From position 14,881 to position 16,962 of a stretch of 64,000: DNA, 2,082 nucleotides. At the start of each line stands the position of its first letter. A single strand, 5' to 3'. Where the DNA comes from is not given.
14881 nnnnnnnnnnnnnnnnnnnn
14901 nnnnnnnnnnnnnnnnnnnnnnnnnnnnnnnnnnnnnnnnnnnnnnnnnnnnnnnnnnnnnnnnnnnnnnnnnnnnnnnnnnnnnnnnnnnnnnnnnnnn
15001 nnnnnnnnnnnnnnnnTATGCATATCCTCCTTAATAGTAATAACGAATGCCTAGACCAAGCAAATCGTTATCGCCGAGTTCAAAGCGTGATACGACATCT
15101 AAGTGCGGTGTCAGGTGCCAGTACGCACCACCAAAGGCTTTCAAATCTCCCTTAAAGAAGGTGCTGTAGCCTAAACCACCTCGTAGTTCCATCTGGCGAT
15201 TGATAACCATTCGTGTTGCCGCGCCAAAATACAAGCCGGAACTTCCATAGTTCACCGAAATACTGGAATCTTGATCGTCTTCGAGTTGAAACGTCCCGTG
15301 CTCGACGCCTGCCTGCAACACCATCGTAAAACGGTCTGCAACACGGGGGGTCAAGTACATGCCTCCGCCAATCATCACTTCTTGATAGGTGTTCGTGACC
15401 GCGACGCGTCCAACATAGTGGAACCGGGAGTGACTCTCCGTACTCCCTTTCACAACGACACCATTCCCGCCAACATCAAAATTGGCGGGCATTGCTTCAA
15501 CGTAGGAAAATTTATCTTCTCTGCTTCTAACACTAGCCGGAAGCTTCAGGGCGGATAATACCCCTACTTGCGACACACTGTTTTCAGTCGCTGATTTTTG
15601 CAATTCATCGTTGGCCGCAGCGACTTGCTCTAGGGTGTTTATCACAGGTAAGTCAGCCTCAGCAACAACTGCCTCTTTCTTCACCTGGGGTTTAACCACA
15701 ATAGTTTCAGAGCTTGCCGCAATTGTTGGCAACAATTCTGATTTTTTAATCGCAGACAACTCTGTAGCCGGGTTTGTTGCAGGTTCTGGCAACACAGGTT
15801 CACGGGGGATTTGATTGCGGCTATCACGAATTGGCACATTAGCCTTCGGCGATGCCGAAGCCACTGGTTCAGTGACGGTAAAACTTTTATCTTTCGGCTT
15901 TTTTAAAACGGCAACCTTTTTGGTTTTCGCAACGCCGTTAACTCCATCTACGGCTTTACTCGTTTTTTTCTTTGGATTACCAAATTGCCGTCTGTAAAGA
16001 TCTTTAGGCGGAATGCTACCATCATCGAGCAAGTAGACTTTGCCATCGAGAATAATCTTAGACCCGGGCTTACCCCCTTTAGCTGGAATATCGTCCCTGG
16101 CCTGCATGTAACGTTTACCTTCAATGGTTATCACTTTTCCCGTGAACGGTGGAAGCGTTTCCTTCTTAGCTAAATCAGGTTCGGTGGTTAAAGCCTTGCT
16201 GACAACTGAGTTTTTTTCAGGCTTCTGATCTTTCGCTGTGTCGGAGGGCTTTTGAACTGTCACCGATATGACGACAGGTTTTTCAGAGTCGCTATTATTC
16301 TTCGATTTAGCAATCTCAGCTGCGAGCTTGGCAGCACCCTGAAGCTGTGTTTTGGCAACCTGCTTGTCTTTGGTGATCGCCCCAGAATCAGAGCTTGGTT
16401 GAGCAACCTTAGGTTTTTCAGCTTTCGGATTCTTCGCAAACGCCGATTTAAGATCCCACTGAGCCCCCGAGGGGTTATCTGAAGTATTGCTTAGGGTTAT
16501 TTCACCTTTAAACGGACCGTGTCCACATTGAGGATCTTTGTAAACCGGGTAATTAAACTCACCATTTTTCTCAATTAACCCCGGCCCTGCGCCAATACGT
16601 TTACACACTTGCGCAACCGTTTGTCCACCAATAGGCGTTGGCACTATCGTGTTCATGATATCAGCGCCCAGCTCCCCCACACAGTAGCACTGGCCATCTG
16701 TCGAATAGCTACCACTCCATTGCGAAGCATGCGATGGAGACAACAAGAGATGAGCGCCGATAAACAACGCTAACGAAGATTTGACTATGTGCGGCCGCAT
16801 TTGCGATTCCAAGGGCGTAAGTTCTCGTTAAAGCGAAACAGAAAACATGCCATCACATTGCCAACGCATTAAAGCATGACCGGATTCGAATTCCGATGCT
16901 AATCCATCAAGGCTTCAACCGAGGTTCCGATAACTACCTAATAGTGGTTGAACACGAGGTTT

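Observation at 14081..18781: Paralogous GH16 pair, one intact and one with the catalytic-triad Asp replaced by Phe, on either side of a divergent promoter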

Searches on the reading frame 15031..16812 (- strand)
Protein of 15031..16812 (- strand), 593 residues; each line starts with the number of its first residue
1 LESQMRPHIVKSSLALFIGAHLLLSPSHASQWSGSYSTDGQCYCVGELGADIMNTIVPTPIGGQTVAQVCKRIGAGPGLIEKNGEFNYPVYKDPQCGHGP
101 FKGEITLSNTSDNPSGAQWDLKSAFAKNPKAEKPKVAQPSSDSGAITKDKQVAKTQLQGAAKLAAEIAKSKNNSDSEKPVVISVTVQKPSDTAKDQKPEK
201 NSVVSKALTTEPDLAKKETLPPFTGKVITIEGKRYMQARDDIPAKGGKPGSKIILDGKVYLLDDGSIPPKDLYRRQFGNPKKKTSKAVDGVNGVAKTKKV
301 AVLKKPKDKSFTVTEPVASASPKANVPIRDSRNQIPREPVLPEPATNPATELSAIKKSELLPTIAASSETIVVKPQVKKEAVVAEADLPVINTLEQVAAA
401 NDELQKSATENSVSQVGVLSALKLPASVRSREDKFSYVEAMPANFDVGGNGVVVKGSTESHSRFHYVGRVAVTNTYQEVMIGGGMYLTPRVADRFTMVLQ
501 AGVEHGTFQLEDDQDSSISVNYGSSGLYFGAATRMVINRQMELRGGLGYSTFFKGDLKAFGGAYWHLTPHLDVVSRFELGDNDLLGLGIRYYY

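Call 3: search_protein_families(library=pfam, proteins=[window:15031-16812:-], max_evalue=0.01)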
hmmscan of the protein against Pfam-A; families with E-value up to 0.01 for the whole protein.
window:15031-16812:- (593 aa): 1 family
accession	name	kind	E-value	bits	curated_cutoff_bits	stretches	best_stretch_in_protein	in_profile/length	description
PF17893.6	Cas9_b_hairpin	-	0.0086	16.2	25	0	206-243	35-71/90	CRISPR-associated endonuclease Cas9 beta-hairpin domain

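Call 34: find_homologous_proteins(query=window:15031-16812:-, max_evalue=0.00001)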
Query window:15031-16812:- (593 aa): 46 proteins with E <= 0.00001 among 8000 candidates.
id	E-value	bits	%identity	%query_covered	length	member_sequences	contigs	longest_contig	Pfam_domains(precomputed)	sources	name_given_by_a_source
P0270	0.0e+0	1314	100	99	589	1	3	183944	-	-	-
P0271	0.0e+0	1095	84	99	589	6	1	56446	-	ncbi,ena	-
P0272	0.0e+0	1022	77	99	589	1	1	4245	-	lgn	-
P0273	2.5e-289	979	75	99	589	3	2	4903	-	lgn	-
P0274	3.0e-261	886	67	100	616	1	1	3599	-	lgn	-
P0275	3.5e-250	850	65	99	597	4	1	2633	-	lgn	-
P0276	1.4e-179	617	52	99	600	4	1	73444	-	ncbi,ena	-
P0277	4.0e-172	592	46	99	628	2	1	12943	-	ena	-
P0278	2.0e-165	570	46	99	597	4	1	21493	-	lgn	-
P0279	8.7e-162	558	47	99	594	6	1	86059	-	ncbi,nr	ncbi:hypothetical protein N9850_00535 [Granulosicoccus sp.]|nr:hypothetical protein [Granulosicoccus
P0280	4.2e-161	556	46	99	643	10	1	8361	-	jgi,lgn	jgi:hypothetical protein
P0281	8.9e-161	554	46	99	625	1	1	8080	-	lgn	-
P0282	2.5e-157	543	46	99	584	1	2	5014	-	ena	-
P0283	2.0e-156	540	46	99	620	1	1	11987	-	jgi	jgi:hypothetical protein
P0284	1.3e-152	528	45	95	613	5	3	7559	-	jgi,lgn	jgi:hypothetical protein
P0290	7.8e-126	439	40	99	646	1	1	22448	PF13505.13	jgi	-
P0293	3.1e-117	411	38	99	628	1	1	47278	PF13505.13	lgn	-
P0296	2.5e-112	395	37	99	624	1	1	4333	PF13505.13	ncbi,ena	-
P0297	2.6e-111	391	52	36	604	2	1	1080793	PF13505.13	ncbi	ncbi:hypothetical protein ACUNV4_06385 [Granulosicoccus sp. 3-233]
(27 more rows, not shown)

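Call 40: search_protein_families(library=ncbifam, proteins=[window:15031-16800:-], max_evalue=0.01)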
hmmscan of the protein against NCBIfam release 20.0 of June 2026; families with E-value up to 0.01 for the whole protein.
window:15031-16800:- (589 aa): 0 families

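Call 46: predict_structure(alignment_id=A2)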
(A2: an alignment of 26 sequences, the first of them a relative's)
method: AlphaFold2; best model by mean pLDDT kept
length: 589 residues; sequences in the alignment: 26
mean_pLDDT: 58.7   pTM: 0.34
mean pLDDT of the five models: 58.7, 55.5, 53.0, 51.0, 49.8
residues with pLDDT >= 90: 88; 70-90: 136; 50-70: 78; < 50: 287
segments of 3 or more residues with pLDDT < 50: 1-26, 96-119, 121-213, 274-390, 398-416, 423-427
pLDDT, mean of each block of 10 residues (from residue 1): 43 40 46 67 67 63 71 62 60 50 31 42 40 30 31 39 41 33 34 33 29 63 87 89 82 89 86 48 31 30 36 33 33 40 41 37 30 31 43 49 43 47 51 89 89 84 91 91 77 90 82 80 92 84 88 90 89 88 91
secondary structure, 60 per line:
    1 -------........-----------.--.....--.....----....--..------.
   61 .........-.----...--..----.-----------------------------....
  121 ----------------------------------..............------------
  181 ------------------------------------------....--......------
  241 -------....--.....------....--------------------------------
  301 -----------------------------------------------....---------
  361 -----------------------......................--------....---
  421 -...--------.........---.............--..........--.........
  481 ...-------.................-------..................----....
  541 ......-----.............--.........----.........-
elements in order: H8-15 E30-34 E37-41 H46-49 H62-69 E76-78 H117-120 H155-168 E223-226 E229-234 E248-251 E254-258 H348-351 H384-405 H414-417 E433-441 E445-457 E460-469 E472-483 E491-507 E515-532 E537-546 E552-564 E567-575 E580-588

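Call 49: fold_search(model_id=the predicted structure, library=pdb)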
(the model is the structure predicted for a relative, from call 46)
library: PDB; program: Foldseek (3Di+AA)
matches with E <= 10: 1388; with E <= 0.001: 67
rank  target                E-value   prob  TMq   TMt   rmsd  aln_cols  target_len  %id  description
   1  4pr7_A                3.2e-06  1.00  0.19  0.55  12.0       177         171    9  KdgM porin in complex with disordered oligogalacturonate (released 2014-06-11)
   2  4fqe                  4.0e-06  1.00  0.19  0.56  12.0       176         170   10  KdgM porin (released 2013-06-26)
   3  2x56                  7.8e-06  1.00  0.21  0.42   9.4       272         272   11  Yersinia Pestis Plasminogen Activator Pla (Native) (released 2010-07-28)
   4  2wjq                  1.5e-05  1.00  0.19  0.48   8.0       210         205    9  NanC porin structure in hexagonal crystal form. (released 2009-10-13)
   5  2x55                  1.6e-05  1.00  0.21  0.43   9.3       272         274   11  Yersinia Pestis Plasminogen Activator Pla (Native) (released 2010-07-28)
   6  8xua_A                2.3e-05  1.00  0.18  0.45  13.2       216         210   11  Oligogalacturonate-specific porin from Vibrio harveyi (VhGalP) (released 2024-12-25)
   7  2n2l_MODEL_1_A        4.6e-05  1.00  0.17  0.50   5.9       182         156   13  NMR structure of yersinia pestis ail (attachment invasion locus) in decylphosphocholine micelles calculated wi (released 2015-07-22)
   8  6gie                  4.8e-05  1.00  0.17  0.39  15.1       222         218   10  Crystal structure of the Acinetobacter baumannii outer membrane protein Omp33 (released 2018-09-19)
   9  1qjp                  5.3e-05  1.00  0.17  0.58   5.2       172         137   12  HIGH RESOLUTION STRUCTURE OF THE OUTER MEMBRANE PROTEIN A (OMPA) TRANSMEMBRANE DOMAIN (released 2000-06-30)
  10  5o65_A                5.9e-05  1.00  0.19  0.36   8.7       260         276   11  Crystal Structure of the Pseudomonas functional amyloid secretion protein FapF (released 2017-08-23)
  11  9nh1_A                6.5e-05  1.00  0.21  0.44   6.6       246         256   10  In situ cryo-EM structure of porin I of the Legionella Dot/Icm T4SS machine (released 2025-09-17)
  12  9fzc_A                7.6e-05  1.00  0.18  0.51   9.5       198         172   10  Structure of OmpA-short in complex with nanobody Nb01 (released 2024-07-17)
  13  5o68_K                8.1e-05  1.00  0.19  0.37   7.7       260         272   11  Crystal Structure of the Pseudomonas functional amyloid secretion protein FapF - R157A mutant (released 2017-08-23)
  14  3aeh_A                8.1e-05  1.00  0.17  0.30  19.3       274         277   14  Integral membrane domain of autotransporter Hbp (released 2010-07-07)
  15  5o68_L                8.5e-05  1.00  0.19  0.39   6.7       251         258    9  Crystal Structure of the Pseudomonas functional amyloid secretion protein FapF - R157A mutant (released 2017-08-23)
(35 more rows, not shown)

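Call 71: search_solved_structures(query=A2, max_evalue=1)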
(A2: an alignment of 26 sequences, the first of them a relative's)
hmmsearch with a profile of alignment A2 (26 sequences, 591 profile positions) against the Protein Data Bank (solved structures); distinct sequences matched with E-value up to 1: 1.
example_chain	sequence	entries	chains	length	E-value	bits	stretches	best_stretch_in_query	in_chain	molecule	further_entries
7oya_W1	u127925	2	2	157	0.82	11.8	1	239-358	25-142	60S ribosomal protein L24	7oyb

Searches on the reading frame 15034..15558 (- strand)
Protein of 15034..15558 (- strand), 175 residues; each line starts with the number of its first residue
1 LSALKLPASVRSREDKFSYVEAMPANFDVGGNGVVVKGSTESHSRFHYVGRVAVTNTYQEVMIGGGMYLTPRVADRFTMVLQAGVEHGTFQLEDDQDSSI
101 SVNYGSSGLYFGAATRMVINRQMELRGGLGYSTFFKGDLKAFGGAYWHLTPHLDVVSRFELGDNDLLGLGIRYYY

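Call 73: search_protein_families(library=pfam, proteins=[window:15034-15558:-], max_evalue=5)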
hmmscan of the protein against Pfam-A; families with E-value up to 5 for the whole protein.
window:15034-15558:- (175 aa): 1 family
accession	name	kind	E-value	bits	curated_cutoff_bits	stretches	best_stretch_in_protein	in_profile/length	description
PF13505.12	OMP_b-brl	-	0.0018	18.9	28.7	1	34-136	58-157/175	Outer membrane protein beta-barrel domain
